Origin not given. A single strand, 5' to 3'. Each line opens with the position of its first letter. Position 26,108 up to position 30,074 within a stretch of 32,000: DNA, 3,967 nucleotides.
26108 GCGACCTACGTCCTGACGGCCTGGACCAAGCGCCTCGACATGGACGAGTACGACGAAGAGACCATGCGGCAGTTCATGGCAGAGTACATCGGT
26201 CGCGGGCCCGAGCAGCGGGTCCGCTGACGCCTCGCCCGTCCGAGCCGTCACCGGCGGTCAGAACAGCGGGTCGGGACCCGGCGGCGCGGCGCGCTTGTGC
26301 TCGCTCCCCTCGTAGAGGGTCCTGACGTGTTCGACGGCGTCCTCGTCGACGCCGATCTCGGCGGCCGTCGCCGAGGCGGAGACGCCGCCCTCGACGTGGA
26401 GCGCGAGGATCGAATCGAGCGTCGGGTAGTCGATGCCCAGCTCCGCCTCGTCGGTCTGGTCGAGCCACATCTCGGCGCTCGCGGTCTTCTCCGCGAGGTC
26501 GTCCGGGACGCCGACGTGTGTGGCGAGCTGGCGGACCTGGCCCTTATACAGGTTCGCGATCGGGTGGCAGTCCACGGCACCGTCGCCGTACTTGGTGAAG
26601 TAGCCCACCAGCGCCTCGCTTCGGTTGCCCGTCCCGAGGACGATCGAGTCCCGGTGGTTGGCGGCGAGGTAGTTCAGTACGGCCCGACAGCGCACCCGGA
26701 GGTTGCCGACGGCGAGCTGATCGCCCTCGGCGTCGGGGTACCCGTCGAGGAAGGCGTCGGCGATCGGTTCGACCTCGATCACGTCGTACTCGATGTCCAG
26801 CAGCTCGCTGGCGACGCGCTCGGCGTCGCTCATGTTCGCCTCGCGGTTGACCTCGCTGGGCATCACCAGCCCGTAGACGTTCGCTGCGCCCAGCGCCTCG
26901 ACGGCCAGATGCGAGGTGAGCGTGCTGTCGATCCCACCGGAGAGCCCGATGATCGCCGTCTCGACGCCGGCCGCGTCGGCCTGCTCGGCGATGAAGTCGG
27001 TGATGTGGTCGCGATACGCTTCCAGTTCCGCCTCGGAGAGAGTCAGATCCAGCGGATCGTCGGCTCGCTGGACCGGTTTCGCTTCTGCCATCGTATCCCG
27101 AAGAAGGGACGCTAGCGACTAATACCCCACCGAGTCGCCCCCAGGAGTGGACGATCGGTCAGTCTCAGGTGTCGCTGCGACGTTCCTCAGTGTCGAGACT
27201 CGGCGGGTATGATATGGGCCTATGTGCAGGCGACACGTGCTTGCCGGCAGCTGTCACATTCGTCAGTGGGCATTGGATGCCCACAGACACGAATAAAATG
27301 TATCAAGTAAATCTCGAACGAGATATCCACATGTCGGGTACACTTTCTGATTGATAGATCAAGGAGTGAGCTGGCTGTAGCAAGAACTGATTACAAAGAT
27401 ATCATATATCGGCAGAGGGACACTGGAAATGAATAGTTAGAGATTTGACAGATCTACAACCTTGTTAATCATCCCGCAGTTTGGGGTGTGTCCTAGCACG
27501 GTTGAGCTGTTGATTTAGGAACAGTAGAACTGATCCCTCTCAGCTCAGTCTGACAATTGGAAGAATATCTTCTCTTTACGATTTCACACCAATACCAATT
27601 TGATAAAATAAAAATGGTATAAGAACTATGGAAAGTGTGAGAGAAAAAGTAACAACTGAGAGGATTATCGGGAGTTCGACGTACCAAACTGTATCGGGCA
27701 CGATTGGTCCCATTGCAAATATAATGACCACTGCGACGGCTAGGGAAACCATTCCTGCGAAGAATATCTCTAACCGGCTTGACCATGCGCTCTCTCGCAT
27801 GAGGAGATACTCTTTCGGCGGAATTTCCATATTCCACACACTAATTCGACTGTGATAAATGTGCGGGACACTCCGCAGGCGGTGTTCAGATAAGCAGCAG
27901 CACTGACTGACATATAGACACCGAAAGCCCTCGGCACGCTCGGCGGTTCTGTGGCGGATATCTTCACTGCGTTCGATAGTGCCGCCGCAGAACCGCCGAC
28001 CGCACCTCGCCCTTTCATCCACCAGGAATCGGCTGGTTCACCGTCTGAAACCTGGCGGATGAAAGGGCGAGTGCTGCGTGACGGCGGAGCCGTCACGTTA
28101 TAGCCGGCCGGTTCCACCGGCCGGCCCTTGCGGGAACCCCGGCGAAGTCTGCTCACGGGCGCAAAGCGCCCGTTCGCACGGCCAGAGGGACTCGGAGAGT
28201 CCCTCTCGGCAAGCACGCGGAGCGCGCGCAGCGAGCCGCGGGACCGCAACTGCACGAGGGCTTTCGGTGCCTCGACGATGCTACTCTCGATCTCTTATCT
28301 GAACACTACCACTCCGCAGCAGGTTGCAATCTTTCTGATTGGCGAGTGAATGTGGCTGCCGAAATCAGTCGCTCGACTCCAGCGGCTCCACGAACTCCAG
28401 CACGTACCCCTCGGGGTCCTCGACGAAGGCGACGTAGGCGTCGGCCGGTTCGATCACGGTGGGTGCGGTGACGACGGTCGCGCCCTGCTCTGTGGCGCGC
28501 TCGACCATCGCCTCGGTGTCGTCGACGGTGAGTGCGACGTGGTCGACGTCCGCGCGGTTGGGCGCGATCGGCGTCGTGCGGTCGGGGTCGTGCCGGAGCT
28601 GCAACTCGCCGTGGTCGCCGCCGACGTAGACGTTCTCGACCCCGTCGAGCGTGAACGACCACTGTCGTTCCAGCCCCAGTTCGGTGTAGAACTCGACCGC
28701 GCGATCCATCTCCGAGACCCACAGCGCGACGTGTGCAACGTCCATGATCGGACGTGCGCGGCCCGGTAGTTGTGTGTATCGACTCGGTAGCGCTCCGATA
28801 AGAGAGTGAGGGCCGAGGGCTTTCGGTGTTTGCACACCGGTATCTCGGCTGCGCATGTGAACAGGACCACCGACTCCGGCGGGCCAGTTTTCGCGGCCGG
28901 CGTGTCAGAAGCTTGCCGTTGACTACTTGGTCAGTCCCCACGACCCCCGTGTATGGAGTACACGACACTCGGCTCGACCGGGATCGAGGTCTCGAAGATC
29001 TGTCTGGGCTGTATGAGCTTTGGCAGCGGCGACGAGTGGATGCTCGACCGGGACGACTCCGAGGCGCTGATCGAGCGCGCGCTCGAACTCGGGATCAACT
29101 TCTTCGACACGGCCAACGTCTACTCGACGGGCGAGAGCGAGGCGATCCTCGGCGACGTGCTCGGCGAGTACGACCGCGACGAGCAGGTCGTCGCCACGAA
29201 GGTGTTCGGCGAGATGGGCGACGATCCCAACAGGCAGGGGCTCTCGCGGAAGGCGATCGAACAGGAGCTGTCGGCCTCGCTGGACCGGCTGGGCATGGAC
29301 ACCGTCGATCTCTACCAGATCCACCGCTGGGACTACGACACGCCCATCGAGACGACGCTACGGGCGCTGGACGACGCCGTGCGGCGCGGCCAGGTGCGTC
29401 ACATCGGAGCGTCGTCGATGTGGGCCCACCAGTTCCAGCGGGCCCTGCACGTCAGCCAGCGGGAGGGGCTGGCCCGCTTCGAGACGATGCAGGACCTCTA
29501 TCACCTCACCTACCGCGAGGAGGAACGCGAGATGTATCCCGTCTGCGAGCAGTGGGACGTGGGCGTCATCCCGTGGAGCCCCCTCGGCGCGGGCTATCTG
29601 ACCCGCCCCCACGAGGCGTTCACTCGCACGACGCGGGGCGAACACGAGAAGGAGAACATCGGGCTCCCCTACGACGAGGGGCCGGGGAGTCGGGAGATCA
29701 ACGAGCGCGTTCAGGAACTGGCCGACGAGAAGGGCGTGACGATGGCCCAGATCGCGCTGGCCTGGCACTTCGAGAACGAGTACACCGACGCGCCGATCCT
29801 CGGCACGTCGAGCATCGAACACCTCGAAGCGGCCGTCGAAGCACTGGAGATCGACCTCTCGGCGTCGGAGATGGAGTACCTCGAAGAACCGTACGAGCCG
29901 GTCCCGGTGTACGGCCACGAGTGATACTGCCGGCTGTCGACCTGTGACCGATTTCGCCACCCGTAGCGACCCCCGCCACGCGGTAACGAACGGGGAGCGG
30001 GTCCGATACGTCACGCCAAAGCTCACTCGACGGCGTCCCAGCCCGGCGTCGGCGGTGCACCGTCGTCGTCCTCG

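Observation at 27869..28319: Copy B: perfect 10-bp target duplication, compensatory change, strand-specific wobbles and a modular two-hairpin insertion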

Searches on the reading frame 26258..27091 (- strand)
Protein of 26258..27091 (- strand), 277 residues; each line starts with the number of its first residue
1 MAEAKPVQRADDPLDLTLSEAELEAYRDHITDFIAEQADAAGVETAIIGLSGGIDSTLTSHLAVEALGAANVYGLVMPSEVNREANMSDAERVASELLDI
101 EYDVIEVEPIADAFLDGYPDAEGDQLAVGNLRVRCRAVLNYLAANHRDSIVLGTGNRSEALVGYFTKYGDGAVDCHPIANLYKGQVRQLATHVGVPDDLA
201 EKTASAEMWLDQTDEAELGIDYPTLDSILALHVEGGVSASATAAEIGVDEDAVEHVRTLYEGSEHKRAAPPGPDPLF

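Call 22: search_protein_families(library=pfam, proteins=[window:26258-27091:-], max_evalue=0.001)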
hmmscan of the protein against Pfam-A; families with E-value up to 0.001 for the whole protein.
window:26258-27091:- (277 aa): 2 families
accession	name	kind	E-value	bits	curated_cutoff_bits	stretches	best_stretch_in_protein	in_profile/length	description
PF02540.23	NAD_synthase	-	1e-72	244.7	21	1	29-270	4-242/242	NAD synthase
PF03054.22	tRNA_Me_trans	-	0.00016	21.8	20.6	0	46-108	3-73/202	tRNA methyl transferase HUP domain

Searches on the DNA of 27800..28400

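Call 15: search_rna_families(source=window, start=27800, end=28400, threshold=evalue, max_evalue=10)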
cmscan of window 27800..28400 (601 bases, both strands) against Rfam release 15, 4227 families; matches with E-value up to 10: 15.
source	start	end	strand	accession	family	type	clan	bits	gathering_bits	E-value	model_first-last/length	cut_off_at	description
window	27973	28106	-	RF03175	MIR3454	Gene; miRNA;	-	26.2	142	0.0043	1-147/147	no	MIR3454 microRNA precursor family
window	28002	28074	-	RF03418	mir-3198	Gene; miRNA;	-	21.3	91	0.22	1-80/80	no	mir-3198 microRNA precursor family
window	28003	28180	-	RF01757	sbcD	Gene; sRNA;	-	20.4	40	0.097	1-155/155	no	sbcD RNA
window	28011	28066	-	RF03936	mir-4079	Gene; miRNA;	-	20.3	62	0.13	1-51/51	no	mir-4079 microRNA precursor family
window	28001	28077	+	RF03439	mir-1791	Gene; miRNA;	-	20.2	75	0.2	1-80/80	no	mir-1791 microRNA precursor family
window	28011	28066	+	RF03936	mir-4079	Gene; miRNA;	-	20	62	0.15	1-51/51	no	mir-4079 microRNA precursor family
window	27931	28009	+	RF04162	MIR9662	Gene; miRNA;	-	19.5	80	1.4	1-100/100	no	MIR9662 microRNA precursor family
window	28150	28182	+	RF01333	CRISPR-DR20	Gene; CRISPR;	-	18.8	42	0.38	1-36/36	no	CRISPR RNA direct repeat element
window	28021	28143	-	RF01721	Pseudomon-groES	Cis-reg;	-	18.7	50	0.53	1-111/111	no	Pseudomon-groES RNA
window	28103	28175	+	RF00374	Gammaretro_CES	Cis-reg;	-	16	93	5.4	1-101/101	no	Gammaretrovirus core encapsidation signal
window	28103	28125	+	RF01811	PtaRNA1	Gene; antitoxin;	-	15.7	47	2.2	41-66/72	no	Plasmid transferred anti-sense RNA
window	28006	28074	+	RF00102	VA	Gene;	-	15.4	62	7.3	1-159/159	no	VA RNA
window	28004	28073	+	RF03488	mir-2366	Gene; miRNA;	-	15.1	68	8.9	1-83/83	no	mir-2366 microRNA precursor family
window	28103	28125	-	RF01811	PtaRNA1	Gene; antitoxin;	-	13.9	47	6.3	41-66/72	no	Plasmid transferred anti-sense RNA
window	28058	28129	-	RF02690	BTH_s1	Gene; sRNA;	-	11.4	74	3.3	1-205/205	no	Burkholderia sRNA 1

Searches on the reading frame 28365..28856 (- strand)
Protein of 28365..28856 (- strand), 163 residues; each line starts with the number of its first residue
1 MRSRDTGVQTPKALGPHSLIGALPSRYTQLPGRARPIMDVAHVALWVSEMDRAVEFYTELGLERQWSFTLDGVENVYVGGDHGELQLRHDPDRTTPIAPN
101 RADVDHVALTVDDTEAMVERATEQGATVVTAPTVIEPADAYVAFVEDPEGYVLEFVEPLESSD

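Call 22: search_protein_families(library=pfam, proteins=[window:28365-28856:-], max_evalue=0.001)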
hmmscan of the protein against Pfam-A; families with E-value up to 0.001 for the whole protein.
window:28365-28856:- (163 aa): 3 families
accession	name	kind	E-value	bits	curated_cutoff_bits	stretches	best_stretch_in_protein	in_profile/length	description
PF00903.31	Glyoxalase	-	2.3e-17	63.9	20.6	1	40-155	2-121/121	Glyoxalase/Bleomycin resistance protein/Dioxygenase superfamily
PF13669.12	Glyoxalase_4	-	1.3e-12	48.4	27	1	42-144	2-109/109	Glyoxalase/Bleomycin resistance protein/Dioxygenase superfamily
PF18029.7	Glyoxalase_6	-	1.9e-06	28.9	23.6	1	44-152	3-102/106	Glyoxalase-like domain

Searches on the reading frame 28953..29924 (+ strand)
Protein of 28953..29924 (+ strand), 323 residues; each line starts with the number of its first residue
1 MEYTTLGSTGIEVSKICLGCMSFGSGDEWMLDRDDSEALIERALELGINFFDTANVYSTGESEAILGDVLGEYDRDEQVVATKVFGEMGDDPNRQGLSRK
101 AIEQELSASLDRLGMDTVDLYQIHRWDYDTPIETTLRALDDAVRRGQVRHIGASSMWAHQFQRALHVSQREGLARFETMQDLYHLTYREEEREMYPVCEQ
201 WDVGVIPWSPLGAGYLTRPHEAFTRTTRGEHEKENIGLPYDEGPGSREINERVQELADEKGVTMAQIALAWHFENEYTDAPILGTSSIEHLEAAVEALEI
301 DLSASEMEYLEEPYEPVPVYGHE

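Call 22: search_protein_families(library=pfam, proteins=[window:28953-29924:+], max_evalue=0.001)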
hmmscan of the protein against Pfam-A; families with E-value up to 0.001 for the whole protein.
window:28953-29924:+ (323 aa): 1 family
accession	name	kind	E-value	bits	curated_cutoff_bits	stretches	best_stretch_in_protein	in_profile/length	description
PF00248.27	Aldo_ket_red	-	1.4e-74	251.2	24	1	15-312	1-288/291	Aldo/keto reductase family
